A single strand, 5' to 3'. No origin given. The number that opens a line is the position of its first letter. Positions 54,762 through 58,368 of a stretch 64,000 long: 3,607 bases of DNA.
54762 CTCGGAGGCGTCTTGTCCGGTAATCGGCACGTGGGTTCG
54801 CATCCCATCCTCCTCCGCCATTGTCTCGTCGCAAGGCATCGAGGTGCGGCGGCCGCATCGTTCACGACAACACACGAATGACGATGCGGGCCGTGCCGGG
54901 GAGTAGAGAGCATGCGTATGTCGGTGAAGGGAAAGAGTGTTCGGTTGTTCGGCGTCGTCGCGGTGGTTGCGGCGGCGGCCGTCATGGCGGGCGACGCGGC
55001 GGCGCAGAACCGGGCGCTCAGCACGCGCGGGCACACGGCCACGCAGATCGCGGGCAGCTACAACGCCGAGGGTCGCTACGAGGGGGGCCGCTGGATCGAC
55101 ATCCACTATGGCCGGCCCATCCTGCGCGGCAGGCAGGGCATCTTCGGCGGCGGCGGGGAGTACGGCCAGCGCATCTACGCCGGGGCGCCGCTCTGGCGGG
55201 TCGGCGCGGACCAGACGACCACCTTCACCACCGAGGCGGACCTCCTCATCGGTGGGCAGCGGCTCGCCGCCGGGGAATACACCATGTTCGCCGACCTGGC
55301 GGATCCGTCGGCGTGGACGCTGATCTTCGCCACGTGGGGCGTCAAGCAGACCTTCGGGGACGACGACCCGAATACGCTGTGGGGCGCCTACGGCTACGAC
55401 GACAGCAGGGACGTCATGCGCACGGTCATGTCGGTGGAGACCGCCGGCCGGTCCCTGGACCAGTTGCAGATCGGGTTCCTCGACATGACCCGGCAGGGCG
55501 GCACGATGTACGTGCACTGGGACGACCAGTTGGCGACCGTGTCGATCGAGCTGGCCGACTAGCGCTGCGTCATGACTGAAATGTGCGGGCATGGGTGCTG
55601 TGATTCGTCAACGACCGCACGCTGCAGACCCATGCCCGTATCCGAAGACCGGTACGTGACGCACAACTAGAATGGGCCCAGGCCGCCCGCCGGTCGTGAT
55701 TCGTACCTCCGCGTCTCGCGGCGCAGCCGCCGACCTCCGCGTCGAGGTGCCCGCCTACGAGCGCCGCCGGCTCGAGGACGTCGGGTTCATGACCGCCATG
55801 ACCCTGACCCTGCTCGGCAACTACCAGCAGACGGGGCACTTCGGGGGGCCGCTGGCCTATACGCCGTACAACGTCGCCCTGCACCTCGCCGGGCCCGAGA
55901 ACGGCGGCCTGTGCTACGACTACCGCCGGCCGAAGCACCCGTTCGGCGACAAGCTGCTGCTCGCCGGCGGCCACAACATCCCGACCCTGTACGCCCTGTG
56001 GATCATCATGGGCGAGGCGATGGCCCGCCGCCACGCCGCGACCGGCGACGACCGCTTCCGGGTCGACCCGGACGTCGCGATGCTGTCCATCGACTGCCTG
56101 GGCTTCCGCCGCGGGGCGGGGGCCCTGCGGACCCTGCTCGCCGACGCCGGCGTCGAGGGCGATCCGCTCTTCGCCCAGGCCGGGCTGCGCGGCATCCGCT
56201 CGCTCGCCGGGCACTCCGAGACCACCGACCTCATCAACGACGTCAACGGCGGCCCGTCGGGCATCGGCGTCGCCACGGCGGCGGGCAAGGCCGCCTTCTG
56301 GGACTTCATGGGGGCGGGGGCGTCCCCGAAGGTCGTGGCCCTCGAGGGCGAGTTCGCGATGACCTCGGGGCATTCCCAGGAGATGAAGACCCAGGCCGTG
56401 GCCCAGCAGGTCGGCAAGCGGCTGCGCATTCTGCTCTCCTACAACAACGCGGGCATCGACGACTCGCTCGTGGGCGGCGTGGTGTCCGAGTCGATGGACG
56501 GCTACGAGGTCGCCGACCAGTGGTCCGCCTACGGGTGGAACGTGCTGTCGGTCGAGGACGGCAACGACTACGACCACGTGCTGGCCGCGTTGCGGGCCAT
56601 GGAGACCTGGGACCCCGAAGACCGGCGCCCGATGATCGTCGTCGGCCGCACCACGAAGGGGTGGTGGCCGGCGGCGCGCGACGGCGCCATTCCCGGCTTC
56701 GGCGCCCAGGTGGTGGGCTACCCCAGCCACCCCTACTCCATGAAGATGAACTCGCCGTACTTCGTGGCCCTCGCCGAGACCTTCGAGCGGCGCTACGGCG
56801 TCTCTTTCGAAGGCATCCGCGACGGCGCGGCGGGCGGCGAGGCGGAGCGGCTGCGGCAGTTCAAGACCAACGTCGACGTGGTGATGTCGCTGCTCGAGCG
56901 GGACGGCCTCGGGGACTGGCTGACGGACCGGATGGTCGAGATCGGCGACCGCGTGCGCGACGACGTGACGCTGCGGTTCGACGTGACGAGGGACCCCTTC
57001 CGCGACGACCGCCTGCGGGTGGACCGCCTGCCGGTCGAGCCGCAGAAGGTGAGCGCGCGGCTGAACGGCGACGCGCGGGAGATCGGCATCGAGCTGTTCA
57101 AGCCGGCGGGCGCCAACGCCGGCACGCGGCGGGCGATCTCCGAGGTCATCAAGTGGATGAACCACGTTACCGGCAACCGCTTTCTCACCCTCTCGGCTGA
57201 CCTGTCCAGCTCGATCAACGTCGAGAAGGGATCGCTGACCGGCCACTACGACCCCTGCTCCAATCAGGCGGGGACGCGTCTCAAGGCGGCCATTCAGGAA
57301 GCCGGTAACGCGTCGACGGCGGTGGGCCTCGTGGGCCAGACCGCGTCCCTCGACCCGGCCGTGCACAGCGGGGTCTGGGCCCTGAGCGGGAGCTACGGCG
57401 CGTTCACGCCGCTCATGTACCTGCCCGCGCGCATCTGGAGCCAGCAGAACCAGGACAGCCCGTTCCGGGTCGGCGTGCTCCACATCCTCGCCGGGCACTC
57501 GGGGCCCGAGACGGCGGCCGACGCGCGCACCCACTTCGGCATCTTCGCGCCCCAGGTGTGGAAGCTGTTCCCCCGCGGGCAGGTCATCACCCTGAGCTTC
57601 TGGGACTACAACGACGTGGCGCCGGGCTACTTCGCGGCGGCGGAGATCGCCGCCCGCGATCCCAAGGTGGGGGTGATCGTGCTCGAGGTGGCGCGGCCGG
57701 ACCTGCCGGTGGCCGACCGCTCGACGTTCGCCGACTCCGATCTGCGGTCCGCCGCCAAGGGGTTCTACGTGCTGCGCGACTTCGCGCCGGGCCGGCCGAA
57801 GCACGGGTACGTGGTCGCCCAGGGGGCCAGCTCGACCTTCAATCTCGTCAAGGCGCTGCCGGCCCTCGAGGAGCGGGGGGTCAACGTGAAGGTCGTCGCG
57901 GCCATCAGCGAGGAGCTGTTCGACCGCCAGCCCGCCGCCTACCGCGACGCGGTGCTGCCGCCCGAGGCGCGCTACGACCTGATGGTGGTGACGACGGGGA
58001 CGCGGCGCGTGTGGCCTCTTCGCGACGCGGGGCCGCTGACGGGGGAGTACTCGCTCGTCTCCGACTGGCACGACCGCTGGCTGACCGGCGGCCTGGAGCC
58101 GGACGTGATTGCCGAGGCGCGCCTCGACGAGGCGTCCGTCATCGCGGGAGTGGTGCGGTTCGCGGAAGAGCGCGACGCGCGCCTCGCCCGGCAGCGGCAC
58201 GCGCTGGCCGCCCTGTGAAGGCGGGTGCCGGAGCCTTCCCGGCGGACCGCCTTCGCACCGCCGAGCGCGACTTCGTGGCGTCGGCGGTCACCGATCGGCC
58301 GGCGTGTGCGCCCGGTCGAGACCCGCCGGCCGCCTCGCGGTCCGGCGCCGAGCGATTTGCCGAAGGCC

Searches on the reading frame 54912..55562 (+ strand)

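Call 24: search_protein_families(library=pfam, proteins=[window:54912-55562:+], max_evalue=0.001)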
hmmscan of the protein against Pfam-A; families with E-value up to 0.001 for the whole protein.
window:54912-55562:+ (216 aa): 1 family
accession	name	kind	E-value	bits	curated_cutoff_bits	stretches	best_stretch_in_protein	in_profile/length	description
PF11138.13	DUF2911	-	4.1e-28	98.5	27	1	58-212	11-145/145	Protein of unknown function (DUF2911)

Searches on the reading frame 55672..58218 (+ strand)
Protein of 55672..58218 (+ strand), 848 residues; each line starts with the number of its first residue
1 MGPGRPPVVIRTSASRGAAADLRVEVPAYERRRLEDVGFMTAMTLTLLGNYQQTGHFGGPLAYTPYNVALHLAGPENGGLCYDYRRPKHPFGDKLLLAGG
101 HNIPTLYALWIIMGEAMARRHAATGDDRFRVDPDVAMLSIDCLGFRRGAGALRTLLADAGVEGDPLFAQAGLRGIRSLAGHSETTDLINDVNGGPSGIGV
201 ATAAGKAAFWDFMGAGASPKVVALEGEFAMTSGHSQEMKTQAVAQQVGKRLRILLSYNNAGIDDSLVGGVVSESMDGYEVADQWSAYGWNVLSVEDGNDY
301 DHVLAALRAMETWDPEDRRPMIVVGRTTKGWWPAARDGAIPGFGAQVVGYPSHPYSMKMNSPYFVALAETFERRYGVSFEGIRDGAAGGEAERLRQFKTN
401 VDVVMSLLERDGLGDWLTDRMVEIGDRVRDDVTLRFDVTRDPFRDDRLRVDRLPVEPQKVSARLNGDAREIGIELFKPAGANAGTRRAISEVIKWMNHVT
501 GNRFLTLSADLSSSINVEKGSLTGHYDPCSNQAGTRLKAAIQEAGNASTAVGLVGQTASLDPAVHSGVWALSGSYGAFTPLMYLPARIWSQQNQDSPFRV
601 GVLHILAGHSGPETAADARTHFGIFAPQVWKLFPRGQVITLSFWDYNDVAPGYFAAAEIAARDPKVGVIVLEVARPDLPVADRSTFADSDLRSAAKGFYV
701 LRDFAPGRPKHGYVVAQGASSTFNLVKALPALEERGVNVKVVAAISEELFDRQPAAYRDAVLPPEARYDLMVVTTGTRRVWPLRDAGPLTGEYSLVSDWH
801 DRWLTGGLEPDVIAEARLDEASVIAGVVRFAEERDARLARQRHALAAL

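Call 24: search_protein_families(library=pfam, proteins=[window:55672-58218:+], max_evalue=0.001)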
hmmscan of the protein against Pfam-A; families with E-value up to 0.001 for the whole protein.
window:55672-58218:+ (848 aa): 2 families
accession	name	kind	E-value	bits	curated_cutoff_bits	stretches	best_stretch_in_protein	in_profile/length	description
PF00456.26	Transketolase_N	-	1.2e-09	38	22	1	179-344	96-260/334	Transketolase, thiamine diphosphate binding domain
PF22613.1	Transketolase_C_1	-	8.8e-09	36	27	1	697-781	1-81/113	Transketolase-like TK C-terminal domain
